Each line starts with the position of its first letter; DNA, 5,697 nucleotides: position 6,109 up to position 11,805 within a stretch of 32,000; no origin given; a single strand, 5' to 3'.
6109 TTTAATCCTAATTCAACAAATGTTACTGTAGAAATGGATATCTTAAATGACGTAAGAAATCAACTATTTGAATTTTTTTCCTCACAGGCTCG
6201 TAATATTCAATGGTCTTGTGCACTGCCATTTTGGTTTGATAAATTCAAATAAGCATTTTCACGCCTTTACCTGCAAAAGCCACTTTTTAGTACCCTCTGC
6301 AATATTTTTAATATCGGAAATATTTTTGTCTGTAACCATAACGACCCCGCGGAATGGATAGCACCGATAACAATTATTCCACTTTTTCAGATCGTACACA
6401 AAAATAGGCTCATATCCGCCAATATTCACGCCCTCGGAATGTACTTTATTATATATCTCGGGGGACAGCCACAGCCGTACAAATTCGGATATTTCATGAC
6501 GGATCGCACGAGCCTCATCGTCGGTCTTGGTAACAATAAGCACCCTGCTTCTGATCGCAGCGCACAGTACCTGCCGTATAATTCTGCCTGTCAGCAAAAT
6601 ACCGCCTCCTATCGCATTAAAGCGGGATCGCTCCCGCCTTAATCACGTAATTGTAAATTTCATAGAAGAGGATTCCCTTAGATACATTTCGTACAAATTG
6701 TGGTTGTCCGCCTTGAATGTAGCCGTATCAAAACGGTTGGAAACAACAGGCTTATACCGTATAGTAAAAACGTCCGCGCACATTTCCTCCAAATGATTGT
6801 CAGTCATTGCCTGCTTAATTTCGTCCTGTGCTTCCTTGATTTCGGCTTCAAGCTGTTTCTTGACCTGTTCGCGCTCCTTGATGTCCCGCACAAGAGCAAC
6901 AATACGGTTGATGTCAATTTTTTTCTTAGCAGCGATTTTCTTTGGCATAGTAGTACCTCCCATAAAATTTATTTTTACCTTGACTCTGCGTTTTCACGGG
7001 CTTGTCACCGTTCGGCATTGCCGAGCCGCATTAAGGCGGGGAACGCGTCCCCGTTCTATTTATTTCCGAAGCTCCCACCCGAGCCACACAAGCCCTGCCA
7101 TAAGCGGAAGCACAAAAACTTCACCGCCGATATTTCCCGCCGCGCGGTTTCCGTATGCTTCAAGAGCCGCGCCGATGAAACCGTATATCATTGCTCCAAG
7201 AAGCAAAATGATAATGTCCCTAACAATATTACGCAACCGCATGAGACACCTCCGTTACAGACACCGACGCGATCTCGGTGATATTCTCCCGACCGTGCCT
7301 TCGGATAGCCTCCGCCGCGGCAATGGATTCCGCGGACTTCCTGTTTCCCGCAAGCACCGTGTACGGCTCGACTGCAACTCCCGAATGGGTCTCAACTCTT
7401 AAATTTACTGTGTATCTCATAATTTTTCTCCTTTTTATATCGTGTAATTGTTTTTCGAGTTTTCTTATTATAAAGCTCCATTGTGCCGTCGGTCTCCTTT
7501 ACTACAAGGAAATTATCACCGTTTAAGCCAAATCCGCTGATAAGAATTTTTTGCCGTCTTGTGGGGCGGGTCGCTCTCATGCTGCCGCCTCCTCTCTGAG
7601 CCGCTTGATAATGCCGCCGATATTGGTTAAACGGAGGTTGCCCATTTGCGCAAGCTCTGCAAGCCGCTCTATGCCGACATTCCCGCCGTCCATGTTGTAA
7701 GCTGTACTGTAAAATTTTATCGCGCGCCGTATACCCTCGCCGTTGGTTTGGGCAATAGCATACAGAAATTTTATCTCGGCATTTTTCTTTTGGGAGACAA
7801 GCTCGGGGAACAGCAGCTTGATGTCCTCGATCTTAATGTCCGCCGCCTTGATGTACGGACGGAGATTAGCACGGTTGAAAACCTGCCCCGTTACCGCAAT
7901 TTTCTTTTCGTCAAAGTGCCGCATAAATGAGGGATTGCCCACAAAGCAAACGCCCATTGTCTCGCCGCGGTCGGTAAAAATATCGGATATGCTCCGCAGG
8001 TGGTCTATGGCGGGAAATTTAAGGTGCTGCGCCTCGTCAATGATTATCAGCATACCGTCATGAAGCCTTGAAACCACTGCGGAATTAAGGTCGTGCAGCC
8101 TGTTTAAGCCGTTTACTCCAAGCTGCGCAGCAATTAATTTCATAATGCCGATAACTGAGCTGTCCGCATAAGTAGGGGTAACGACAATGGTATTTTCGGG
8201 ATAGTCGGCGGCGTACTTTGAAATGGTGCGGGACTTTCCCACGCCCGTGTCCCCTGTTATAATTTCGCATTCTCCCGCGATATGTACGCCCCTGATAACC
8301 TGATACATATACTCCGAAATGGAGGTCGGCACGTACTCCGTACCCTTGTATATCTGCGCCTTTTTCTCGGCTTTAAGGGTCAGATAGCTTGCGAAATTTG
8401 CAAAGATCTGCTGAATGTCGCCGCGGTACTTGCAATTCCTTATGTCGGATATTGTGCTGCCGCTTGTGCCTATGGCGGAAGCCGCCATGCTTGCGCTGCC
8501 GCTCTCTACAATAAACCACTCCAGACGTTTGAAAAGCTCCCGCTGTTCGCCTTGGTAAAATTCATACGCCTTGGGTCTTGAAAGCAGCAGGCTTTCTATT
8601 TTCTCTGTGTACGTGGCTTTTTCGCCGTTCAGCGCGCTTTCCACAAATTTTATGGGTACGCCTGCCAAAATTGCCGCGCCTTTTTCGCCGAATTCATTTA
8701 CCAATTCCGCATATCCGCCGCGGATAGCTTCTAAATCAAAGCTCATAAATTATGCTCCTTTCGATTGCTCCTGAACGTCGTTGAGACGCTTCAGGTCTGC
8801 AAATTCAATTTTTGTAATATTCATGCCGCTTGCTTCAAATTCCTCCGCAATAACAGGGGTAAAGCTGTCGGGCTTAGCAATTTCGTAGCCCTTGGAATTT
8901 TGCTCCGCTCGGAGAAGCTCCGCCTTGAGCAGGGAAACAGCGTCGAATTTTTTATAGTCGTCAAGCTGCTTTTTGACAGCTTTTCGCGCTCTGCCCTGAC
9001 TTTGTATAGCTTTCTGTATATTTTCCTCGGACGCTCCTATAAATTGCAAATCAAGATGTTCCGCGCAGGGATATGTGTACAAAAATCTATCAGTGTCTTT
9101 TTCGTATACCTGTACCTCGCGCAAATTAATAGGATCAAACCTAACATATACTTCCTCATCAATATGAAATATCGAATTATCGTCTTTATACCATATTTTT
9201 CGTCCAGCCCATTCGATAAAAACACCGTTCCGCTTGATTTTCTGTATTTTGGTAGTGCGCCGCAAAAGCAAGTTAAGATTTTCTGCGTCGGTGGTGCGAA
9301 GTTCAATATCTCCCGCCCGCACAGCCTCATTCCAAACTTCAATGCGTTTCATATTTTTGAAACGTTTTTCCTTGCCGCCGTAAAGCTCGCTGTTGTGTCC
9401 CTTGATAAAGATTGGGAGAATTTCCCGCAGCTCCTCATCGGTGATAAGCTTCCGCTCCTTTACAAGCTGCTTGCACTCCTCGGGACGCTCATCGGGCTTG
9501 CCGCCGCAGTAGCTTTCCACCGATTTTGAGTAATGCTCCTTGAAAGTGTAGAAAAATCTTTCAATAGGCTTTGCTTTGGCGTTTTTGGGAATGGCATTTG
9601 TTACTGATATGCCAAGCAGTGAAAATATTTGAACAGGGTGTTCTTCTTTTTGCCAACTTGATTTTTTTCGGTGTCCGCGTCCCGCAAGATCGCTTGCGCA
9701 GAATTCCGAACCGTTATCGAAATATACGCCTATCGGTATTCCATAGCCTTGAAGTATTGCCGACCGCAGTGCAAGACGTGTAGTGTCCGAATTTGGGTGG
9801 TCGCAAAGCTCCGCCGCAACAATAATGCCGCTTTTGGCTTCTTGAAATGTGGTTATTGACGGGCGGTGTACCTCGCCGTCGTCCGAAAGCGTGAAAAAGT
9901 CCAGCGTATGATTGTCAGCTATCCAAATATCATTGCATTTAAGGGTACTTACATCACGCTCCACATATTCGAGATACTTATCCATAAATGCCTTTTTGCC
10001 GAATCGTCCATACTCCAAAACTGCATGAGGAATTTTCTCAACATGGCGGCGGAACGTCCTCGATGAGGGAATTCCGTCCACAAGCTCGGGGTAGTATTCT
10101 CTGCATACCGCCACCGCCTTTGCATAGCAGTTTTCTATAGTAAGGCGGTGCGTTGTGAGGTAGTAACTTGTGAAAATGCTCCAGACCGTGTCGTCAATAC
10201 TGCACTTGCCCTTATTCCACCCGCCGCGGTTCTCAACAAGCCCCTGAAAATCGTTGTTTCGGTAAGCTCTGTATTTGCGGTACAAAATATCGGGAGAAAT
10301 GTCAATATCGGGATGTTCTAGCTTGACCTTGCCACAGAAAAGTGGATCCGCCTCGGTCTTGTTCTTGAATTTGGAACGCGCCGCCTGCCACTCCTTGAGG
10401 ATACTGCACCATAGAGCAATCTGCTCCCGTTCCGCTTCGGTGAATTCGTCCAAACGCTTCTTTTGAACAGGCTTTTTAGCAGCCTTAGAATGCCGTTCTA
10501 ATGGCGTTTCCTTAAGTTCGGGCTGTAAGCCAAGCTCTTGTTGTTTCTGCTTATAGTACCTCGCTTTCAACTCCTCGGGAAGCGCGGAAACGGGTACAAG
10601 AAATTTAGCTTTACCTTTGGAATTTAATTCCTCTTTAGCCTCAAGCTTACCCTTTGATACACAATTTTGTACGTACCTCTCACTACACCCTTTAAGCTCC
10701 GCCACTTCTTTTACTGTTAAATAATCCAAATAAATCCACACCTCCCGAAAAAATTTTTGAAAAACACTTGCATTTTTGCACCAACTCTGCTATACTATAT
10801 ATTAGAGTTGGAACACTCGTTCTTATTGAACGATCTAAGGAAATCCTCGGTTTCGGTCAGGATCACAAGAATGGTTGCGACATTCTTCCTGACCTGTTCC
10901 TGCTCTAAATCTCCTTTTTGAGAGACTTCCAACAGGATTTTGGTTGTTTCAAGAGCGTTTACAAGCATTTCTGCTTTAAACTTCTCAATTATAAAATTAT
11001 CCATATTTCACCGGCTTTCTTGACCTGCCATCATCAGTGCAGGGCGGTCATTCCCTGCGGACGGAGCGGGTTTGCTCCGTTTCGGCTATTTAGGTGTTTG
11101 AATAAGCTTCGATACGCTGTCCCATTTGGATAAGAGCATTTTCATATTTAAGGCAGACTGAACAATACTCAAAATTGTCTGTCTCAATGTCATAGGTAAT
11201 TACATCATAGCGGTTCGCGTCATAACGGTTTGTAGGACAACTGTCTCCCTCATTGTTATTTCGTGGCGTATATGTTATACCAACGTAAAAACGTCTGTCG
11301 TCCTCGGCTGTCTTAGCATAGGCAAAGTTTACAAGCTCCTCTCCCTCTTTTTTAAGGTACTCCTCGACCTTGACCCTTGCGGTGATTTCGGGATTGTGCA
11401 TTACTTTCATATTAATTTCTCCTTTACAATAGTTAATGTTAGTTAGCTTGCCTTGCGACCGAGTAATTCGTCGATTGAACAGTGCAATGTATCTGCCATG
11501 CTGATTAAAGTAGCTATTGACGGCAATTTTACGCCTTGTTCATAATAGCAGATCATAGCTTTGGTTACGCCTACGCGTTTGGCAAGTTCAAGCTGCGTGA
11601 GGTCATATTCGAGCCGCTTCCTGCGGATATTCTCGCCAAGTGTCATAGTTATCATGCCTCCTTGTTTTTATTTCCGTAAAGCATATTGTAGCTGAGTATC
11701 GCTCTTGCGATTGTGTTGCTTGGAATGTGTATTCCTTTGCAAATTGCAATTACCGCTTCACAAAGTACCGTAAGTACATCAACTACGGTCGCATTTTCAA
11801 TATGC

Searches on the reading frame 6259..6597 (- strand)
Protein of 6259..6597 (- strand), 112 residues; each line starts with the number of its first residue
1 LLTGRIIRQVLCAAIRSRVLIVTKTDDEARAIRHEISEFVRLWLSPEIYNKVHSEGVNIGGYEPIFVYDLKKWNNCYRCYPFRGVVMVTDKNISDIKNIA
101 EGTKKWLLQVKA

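Call 7: search_protein_families(library=phrogs, proteins=[window:6259-6597:-], max_evalue=0.001)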
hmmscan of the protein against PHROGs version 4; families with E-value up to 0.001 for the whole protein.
window:6259-6597:- (112 aa): 0 families

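Call 8: search_protein_families(library=pfam, proteins=[window:6259-6597:-], max_evalue=0.01)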
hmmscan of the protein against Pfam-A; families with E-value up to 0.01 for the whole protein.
window:6259-6597:- (112 aa): 0 families

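Call 52: find_related_loci(query=window:6259-6597:-, collection=viral_contigs, flank=4000)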
Query window:6259-6597:- (112 aa) in viral_contigs; peptide patterns used: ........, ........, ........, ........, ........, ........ (x = any residue, [..] = any of these).
3 stretches matched a pattern; 2 encode a relative of the query (tblastn E <= 1e-3); 2 distinct loci.
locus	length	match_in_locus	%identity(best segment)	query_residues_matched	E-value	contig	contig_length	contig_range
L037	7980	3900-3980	44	54-80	5e-5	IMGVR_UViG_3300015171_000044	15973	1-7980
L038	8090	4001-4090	47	3-32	9e-5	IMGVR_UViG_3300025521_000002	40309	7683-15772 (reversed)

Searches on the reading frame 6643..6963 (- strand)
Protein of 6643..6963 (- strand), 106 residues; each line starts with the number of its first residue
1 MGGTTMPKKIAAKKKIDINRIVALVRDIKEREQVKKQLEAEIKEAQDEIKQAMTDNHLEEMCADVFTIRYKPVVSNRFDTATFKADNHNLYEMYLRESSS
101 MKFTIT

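Call 7: search_protein_families(library=phrogs, proteins=[window:6643-6963:-], max_evalue=0.001)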
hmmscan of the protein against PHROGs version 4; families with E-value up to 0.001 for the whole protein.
window:6643-6963:- (106 aa): 3 families
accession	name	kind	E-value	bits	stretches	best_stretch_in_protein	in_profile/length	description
phrog_6244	-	unknown function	2.2e-16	61.3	1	19-105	15-105/107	-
phrog_434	-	DNA, RNA and nucleotide metabolism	7.6e-13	49.4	1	8-106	260-362/372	RecE-like recombination exonuclease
phrog_1956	-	unknown function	1.2e-06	29.6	1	16-105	2-90/93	-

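Call 8: search_protein_families(library=pfam, proteins=[window:6643-6963:-], max_evalue=0.01)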
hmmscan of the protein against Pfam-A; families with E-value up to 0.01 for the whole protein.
window:6643-6963:- (106 aa): 3 families
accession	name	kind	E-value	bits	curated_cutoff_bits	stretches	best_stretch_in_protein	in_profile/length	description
PF23984.1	DUF7307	-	0.0012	19.2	27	1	20-74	8-64/129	Pam3 gp33-like protein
PF20662.3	COG4_C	-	0.0013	18.9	26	1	29-101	43-115/231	Conserved oligomeric Golgi complex subunit 4, C-terminal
PF08700.17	VPS51_Exo84_N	-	0.009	16.5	24.2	0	26-57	19-50/87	Vps51/EXO84/COG1 N-terminal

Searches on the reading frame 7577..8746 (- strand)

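Call 7: search_protein_families(library=phrogs, proteins=[window:7577-8746:-], max_evalue=0.001)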
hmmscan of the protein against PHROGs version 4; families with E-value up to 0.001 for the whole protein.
window:7577-8746:- (389 aa): 1 family
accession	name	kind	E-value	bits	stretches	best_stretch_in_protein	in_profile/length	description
phrog_296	-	integration and excision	9e-39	134.6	1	60-353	217-502/626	DNA transposition protein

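Call 8: search_protein_families(library=pfam, proteins=[window:7577-8746:-], max_evalue=0.01)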
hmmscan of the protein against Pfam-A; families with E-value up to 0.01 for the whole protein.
window:7577-8746:- (389 aa): 4 families
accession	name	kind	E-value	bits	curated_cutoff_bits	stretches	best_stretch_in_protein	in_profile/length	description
PF13401.12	AAA_22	-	1.9e-16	61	27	1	162-274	9-126/130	AAA domain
PF13191.12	AAA_16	-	2.3e-05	25.4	32.6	1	159-229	25-95/167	AAA ATPase domain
PF13245.12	AAA_19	-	0.0077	16.8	25.1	0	158-250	11-110/134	AAA domain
PF13604.12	AAA_30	-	0.0085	16.3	27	0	158-252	17-110/191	AAA domain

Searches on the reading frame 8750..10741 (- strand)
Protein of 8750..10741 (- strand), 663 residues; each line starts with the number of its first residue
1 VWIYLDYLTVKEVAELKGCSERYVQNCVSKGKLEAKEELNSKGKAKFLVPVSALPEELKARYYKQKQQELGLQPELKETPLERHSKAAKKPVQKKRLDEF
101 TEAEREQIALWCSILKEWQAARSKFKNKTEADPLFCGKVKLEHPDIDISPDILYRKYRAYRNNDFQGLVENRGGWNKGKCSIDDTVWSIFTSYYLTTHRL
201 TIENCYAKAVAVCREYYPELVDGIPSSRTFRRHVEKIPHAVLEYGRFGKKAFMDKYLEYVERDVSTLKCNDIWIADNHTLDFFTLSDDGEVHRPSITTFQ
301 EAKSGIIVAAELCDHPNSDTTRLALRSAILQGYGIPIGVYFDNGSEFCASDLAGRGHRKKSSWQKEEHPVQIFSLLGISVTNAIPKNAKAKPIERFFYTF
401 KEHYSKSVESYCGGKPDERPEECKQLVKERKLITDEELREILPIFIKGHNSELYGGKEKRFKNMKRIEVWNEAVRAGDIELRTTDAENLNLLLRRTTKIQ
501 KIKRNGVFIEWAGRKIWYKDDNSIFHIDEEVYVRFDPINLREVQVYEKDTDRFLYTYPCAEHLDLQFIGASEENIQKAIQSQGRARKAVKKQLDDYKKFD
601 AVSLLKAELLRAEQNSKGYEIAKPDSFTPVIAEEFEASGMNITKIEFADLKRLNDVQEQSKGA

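Call 7: search_protein_families(library=phrogs, proteins=[window:8750-10741:-], max_evalue=0.001)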
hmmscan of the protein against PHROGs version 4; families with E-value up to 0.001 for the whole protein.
window:8750-10741:- (663 aa): 3 families
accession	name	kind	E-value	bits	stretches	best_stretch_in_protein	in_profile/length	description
phrog_310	-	integration and excision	4.5e-105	354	1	7-610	9-592/696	transposase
phrog_14727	-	unknown function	1.3e-21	77.9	1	158-398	145-386/409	-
phrog_15639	-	unknown function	4.9e-16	59.8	1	365-613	12-249/301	-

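Call 8: search_protein_families(library=pfam, proteins=[window:8750-10741:-], max_evalue=0.01)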
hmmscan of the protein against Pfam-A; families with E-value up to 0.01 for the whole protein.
window:8750-10741:- (663 aa): 5 families
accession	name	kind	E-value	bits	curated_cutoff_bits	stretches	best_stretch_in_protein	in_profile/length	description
PF02914.21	DDE_2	-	1.6e-07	31.8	23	1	275-421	12-168/221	Bacteriophage Mu transposase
PF09299.17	Mu-transpos_C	-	2.6e-07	30.9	21.7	1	493-555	3-60/61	Mu transposase, C-terminal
PF09039.17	HTH_Tnp_Mu_2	-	2.1e-05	25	20.5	1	176-256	26-103/109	Mu DNA binding, I gamma subdomain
PF12728.13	HTH_17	-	3.8e-05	24.3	27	1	7-42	1-31/51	Helix-turn-helix domain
PF00665.32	rve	-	0.0094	16.6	32.6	0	293-353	23-84/102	Integrase core domain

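Call 106: search_dna_similar(query=window:8750-10741:-, collection=phages, mode=protein, max_evalue=1e-10, max_rows=10)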
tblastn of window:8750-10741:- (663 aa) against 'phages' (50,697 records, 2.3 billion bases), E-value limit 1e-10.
Records with a match: 48; places in all: 48; records where one place covers at least 80% of the query: 8.
Best place of each record, by identity: <60% 48.
By first word of the organism name: Vibrio 11; Escherichia 8; Bacteriophage 4; Bacillus 3; Yersinia 2; Shigella 2; Sinorhizobium 2; Haemophilus 2; Ochrobactrum 2; Faecalibacterium 2; and 9 more.
By host as written in the record: Vibrio sp. 9; - 7; Bacillus alcalophilus CGMCC 1.3604 3; Escherichia coli 3; Vibrio splendidus 12B12 2; Yersinia pestis EV76-CN 2; Shigella flexneri serotype 4a 2; Sinorhizobium meliloti NRRL L-50 2; and 14 more.
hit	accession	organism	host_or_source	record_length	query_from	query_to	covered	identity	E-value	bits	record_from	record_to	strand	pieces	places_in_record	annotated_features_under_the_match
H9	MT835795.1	Bacteriophage sp.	human fecal samples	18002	5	661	99%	43.2%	5e-175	558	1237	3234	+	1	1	record has no annotation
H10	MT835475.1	Bacteriophage sp.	human fecal samples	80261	8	662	99%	40.7%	5e-160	515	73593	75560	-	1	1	record has no annotation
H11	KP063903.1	Bacillus phage BalMu-1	Bacillus alcalophilus CGMCC 1.3604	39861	7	578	86%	34.5%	7e-86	300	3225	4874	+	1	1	transposase A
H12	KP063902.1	Bacillus phage BalMu-1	Bacillus alcalophilus CGMCC 1.3604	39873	7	578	86%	34.5%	7e-86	300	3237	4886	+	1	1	transposase A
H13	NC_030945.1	Bacillus phage BalMu-1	Bacillus alcalophilus CGMCC 1.3604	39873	7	578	86%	34.5%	7e-86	300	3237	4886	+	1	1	transposase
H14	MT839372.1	Bacteriophage sp.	human fecal samples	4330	224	591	56%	35.5%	2e-58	219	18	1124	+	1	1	record has no annotation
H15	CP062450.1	Staphylococcus phage ECel-2020c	Staphylococcus aureus NAS_AN_102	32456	93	619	79%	24.7%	1e-12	98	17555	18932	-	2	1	record has no annotation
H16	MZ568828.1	Shewanella phage vB_SspM_MuM16-2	Shewanella sp. M16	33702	4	580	87%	22.3%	3e-11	73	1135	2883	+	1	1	DDE transposase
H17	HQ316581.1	Vibrio phage martha 12B12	Vibrio splendidus 12B12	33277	2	606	91%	20.8%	5e-11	72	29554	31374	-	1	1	transposase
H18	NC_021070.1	Vibrio phage martha 12B12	Vibrio splendidus 12B12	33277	2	606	91%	20.8%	5e-11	72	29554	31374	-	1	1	Mu transposase C-terminal domain-containing protein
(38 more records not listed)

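Call 107: get_annotated_region(hit=H9, flank=9000)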
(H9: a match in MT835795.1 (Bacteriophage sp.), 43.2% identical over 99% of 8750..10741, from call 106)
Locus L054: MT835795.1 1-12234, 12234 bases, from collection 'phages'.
description: UNVERIFIED: Bacteriophage sp. clone scaffold_704 genomic sequence.
organism: Bacteriophage sp. (NCBI taxid 38018)
taxonomy: Viruses
host: -; source: human fecal samples; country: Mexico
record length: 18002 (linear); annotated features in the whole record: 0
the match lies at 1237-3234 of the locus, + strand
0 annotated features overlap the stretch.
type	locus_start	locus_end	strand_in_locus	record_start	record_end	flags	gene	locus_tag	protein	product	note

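Call 108: get_annotated_region(hit=H10, flank=9000)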
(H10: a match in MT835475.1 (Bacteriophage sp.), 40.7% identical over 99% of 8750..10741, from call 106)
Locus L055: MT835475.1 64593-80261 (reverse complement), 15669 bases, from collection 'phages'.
description: UNVERIFIED: Bacteriophage sp. clone scaffold_8 genomic sequence.
organism: Bacteriophage sp. (NCBI taxid 38018)
taxonomy: Viruses
host: -; source: human fecal samples; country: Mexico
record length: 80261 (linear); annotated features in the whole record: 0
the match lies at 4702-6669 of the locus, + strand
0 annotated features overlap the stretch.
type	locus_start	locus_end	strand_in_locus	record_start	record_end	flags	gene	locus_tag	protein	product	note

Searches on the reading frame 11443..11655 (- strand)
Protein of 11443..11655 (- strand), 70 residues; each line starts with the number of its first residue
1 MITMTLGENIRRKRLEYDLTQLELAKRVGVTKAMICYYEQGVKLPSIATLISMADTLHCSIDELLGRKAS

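Call 62: search_protein_families(library=pfam, proteins=[window:11443-11655:-], max_evalue=0.01)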
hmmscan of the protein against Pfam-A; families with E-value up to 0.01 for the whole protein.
window:11443-11655:- (70 aa): 5 families
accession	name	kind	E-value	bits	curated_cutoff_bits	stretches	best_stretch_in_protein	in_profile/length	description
PF01381.28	HTH_3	-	1.1e-13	51.4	23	1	10-64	1-55/55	Helix-turn-helix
PF13560.12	HTH_31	-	1.6e-07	32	27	1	6-63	2-60/64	Helix-turn-helix domain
PF12844.13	HTH_19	-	2e-05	24.9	30.2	1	7-65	1-59/64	Helix-turn-helix domain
PF13443.12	HTH_26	-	2.5e-05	24.9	22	1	9-68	1-61/63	Cro/C1-type HTH DNA-binding domain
PF00376.29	MerR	-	0.0055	16.9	28.2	1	23-40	4-21/38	MerR family regulatory protein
